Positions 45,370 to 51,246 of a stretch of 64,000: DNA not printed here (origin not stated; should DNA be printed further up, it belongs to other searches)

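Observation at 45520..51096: Giant 1858-aa single-gene helicase-nuclease with the Hhe defence-system architecture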

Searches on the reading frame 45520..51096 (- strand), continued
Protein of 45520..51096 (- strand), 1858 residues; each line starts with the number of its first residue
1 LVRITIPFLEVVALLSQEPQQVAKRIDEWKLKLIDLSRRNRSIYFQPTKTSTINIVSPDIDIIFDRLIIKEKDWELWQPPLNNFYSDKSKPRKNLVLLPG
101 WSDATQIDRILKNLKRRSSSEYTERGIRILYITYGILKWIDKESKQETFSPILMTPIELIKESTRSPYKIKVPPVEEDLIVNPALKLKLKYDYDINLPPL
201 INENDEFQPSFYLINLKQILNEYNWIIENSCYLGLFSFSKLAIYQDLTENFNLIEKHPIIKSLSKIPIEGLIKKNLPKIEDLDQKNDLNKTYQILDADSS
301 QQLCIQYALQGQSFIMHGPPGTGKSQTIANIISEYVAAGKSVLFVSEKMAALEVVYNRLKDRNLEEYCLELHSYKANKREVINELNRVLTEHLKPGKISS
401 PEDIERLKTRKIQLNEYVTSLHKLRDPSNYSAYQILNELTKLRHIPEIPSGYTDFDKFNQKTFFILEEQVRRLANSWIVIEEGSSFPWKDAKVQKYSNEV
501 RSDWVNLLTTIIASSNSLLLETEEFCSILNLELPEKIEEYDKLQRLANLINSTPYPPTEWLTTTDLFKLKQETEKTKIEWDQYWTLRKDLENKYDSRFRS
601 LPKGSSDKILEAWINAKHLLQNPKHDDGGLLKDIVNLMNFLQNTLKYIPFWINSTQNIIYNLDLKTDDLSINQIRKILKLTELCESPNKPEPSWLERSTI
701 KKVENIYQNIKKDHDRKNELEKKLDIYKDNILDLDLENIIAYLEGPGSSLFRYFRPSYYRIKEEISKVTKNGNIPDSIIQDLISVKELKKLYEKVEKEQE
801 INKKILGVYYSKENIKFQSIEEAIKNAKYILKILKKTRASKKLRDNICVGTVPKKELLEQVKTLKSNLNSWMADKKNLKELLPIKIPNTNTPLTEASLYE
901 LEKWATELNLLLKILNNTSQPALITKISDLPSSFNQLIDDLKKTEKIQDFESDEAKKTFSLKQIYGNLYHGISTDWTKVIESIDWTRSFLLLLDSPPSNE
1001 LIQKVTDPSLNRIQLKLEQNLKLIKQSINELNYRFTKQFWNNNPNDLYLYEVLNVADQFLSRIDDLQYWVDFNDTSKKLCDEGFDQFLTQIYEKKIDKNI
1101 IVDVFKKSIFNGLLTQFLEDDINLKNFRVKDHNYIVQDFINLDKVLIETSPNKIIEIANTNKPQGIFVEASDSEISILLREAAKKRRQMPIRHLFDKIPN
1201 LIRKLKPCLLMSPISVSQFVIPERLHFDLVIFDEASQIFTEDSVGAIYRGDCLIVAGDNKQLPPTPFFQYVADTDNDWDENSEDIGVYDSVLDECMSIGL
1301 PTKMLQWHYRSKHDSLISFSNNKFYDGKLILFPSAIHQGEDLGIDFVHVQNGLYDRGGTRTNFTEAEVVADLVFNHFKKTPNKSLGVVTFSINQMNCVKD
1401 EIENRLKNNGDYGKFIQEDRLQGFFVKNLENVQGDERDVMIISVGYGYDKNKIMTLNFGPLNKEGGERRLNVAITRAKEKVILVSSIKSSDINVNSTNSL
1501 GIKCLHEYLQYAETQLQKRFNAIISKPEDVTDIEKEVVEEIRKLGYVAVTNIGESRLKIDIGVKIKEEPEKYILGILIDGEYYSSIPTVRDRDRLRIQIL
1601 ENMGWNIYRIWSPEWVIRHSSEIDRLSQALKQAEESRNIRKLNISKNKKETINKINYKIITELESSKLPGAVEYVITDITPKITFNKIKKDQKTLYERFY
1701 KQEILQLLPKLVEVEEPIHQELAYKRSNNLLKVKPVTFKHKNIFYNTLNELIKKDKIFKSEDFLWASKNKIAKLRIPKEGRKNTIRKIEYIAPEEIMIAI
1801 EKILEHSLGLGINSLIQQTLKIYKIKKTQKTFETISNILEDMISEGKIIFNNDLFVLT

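Call 63: search_protein_families(library=pfam, proteins=[L059:9587-15148:+, P0022, P0078, L015:1552-7050:+], max_evalue=0.001)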
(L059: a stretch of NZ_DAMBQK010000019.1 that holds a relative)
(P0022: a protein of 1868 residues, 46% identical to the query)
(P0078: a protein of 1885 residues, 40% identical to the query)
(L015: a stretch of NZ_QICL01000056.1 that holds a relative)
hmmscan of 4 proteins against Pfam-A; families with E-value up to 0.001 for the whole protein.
L059:9587-15148:+ (1854 aa): 9 families
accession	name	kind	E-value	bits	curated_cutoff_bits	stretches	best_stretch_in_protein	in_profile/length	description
PF13195.11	DUF4011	-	2.8e-43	148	22.2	1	26-203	1-158/158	Protein of unknown function (DUF4011)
PF18741.7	MTES_1575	-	5.5e-39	132.6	38.2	1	1522-1619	1-96/96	REase_MTES_1575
PF13086.12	AAA_11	-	7e-14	52.6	27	2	317-381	2-74/257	AAA domain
PF11784.13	DUF3320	-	7.1e-14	52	25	1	1683-1728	3-49/50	Protein of unknown function (DUF3320)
PF13087.12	AAA_12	-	1.8e-12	47.7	27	1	1290-1476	13-192/195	AAA domain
PF13245.12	AAA_19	-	7.6e-09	36.3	25.1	1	321-380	1-62/134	AAA domain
PF13604.12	AAA_30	-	1.7e-08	34.8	27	1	320-380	5-67/191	AAA domain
PF01443.25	Viral_helicase1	-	5.9e-05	23.4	21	0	1213-1257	53-101/228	Viral superfamily 1 RNA helicase core domain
PF04851.21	ResIII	-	0.00077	19.8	22.5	0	321-386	8-80/164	Type III restriction enzyme, res subunit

P0022 (1868 aa): 7 families
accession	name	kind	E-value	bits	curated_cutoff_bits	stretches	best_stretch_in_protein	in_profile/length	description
PF18741.7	MTES_1575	-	3.2e-29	101.3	38.2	1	1536-1632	2-96/96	REase_MTES_1575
PF13195.11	DUF4011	-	1.8e-26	93.5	22.2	1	26-190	1-158/158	Protein of unknown function (DUF4011)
PF13087.12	AAA_12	-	9.1e-17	61.7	27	1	1292-1488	4-193/195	AAA domain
PF13086.12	AAA_11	-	1.6e-15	58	27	2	298-375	3-93/257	AAA domain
PF11784.13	DUF3320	-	8e-06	26.2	25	1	1697-1739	3-45/50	Protein of unknown function (DUF3320)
PF13245.12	AAA_19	-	1.5e-05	25.6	25.1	0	301-351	1-53/134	AAA domain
PF13604.12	AAA_30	-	2.8e-05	24.4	27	0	299-361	4-70/191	AAA domain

P0078 (1885 aa): 8 families
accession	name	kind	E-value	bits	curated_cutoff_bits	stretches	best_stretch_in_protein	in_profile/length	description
PF18741.7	MTES_1575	-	5.1e-33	113.5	38.2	1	1553-1648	3-96/96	REase_MTES_1575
PF13195.11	DUF4011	-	1.4e-26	93.8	22.2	1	19-206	1-158/158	Protein of unknown function (DUF4011)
PF13087.12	AAA_12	-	1.4e-16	61.1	27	1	1320-1506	15-193/195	AAA domain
PF13086.12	AAA_11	-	3.3e-11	43.9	27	2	315-389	3-75/257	AAA domain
PF11784.13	DUF3320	-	4.6e-06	26.9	25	1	1719-1766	2-49/50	Protein of unknown function (DUF3320)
PF13604.12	AAA_30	-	1.7e-05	25.1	27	0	316-374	4-64/191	AAA domain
PF13245.12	AAA_19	-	2.6e-05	24.9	25.1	0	318-375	1-60/134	AAA domain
PF09848.15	SLFN-g3_helicase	-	0.00091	19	24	0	331-380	4-55/354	Schlafen group 3, DNA/RNA helicase domain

L015:1552-7050:+ (1833 aa): 11 families
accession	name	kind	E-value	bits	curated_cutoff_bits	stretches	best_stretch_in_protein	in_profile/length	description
PF13195.11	DUF4011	-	7.9e-39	133.6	22.2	1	16-172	2-158/158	Protein of unknown function (DUF4011)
PF18741.7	MTES_1575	-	4.1e-37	126.6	38.2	1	1514-1611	1-96/96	REase_MTES_1575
PF13086.12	AAA_11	-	2.2e-18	67.4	27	2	1200-1243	210-253/257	AAA domain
PF13087.12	AAA_12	-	2.2e-15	57.2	27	1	1280-1465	16-193/195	AAA domain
PF13245.12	AAA_19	-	7.6e-10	39.5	25.1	1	281-361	1-78/134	AAA domain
PF13604.12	AAA_30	-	6.6e-09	36.2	27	1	279-339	4-66/191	AAA domain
PF11784.13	DUF3320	-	5.1e-08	33.2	25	1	1678-1714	14-50/50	Protein of unknown function (DUF3320)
PF04851.21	ResIII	-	0.00013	22.3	22.5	0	287-349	19-86/164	Type III restriction enzyme, res subunit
PF09848.15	SLFN-g3_helicase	-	0.00018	21.4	24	0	294-352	4-56/354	Schlafen group 3, DNA/RNA helicase domain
PF20720.3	nSTAND3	-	0.00034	20.8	27.2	0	283-369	9-95/155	Novel STAND NTPase 3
PF08373.16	RAP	-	0.0007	20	24.2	0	1557-1598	1-44/58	RAP domain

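Call 73: find_encoding_contigs(protein=P0002, flank=10000, max_places=3)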
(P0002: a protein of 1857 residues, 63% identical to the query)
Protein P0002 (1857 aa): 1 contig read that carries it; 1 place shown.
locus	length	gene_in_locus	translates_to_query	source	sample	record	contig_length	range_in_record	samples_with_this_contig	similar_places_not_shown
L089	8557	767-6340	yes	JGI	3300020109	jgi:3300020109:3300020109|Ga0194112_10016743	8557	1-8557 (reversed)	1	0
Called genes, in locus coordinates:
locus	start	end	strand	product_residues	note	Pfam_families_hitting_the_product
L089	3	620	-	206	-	?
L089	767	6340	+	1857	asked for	PF13195:DUF4011, PF09848:SLFN-g3_helicase (faint), PF13086:AAA_11, PF13245:AAA_19 (faint), PF13087:AAA_12, PF18741:MTES_1575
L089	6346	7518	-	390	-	-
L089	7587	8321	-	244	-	-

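Call 79: search_dna_similar(query=L059:9587-15148:+, collection=plasmids, mode=protein, max_rows=15)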
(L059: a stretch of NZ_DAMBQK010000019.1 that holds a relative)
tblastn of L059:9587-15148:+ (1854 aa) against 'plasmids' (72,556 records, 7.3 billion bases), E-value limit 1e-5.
Records with a match: 566; places in all: 587; records where one place covers at least 80% of the query: 84.
Best place of each record, by identity: 60-80% 2; <60% 564.
By first word of the organism name: Klebsiella 244; Ralstonia 108; Acinetobacter 47; Rhizobium 23; Raoultella 12; Paracoccus 6; Vibrio 6; Mesorhizobium 6; Variovorax 5; Thioclava 4; and 71 more.
By predicted mobility (MOB-suite, as given by PLSDB): conjugative 221; non-mobilizable 189; mobilizable 156.
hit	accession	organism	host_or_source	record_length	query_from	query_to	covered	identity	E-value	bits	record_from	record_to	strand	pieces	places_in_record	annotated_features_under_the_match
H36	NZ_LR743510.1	Methylobacterium bullatum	-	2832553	7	1848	99%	52.3%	0e+0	1860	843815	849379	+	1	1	none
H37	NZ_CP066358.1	Sinorhizobium meliloti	Medicago lupulina L.,nodules of ...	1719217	4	1822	98%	50.7%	0e+0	1804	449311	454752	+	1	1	none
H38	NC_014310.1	Ralstonia solanacearum PSI07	-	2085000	5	1830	98%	47.9%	0e+0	1632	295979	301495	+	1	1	none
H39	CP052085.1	Ralstonia solanacearum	tomato,cell culture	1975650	5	1829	98%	47.7%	0e+0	1664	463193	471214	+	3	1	none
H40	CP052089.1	Ralstonia solanacearum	tomato,cell culture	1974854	5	1829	98%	47.7%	0e+0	1664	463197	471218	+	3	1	none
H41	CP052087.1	Ralstonia solanacearum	tomato,cell culture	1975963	5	1829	98%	47.7%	0e+0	1664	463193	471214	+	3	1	IS701-like element ISRso17 family transposase | IS5 family transposase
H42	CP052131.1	Ralstonia solanacearum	tomato,cell culture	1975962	5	1829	98%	47.7%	0e+0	1664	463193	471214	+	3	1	IS701-like element ISRso17 family transposase | IS5 family transposase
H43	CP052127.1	Ralstonia solanacearum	tomato,cell culture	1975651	5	1829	98%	47.7%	0e+0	1664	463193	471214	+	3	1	IS701-like element ISRso17 family transposase | IS5 family transposase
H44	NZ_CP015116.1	Ralstonia pseudosolanacearum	eggplant,true culture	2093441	5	1829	98%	47.6%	0e+0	1658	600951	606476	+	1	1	none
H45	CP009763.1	Ralstonia solanacearum OE1-1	Solanum virginianum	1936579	5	1829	98%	47.6%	0e+0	1659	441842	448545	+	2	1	IS5-like element IS1405 family transposase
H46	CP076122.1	Ralstonia solanacearum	Solanum muricatum,cell culture,stem,stem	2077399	5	1829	98%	47.6%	0e+0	1659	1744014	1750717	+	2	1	IS5-like element IS1405 family transposase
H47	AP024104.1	Ralstonia solanacearum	-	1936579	5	1829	98%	47.6%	0e+0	1659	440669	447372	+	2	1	hypothetical protein (x2) | IS5 family transposase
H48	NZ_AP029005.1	Ralstonia pseudosolanacearum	-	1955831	5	1829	98%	47.6%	0e+0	1659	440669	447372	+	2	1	none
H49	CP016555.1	Ralstonia solanacearum FJAT-1458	tomato,tissue sample,tomato vessel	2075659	5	1829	98%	47.6%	0e+0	1651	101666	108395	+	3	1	transposase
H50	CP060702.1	Ralstonia solanacearum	tomato,cell culture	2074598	5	1829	98%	47.6%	0e+0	1651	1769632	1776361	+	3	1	none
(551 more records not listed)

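Call 92: search_protein_families(library=phrogs, proteins=[window:45523-51096:-], max_evalue=0.001)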
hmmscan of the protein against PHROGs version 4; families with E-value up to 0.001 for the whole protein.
window:45523-51096:- (1858 aa): 1 family
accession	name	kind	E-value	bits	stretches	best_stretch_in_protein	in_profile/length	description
phrog_25411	-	unknown function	1.6e-31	110.7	2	1221-1486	348-598/627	-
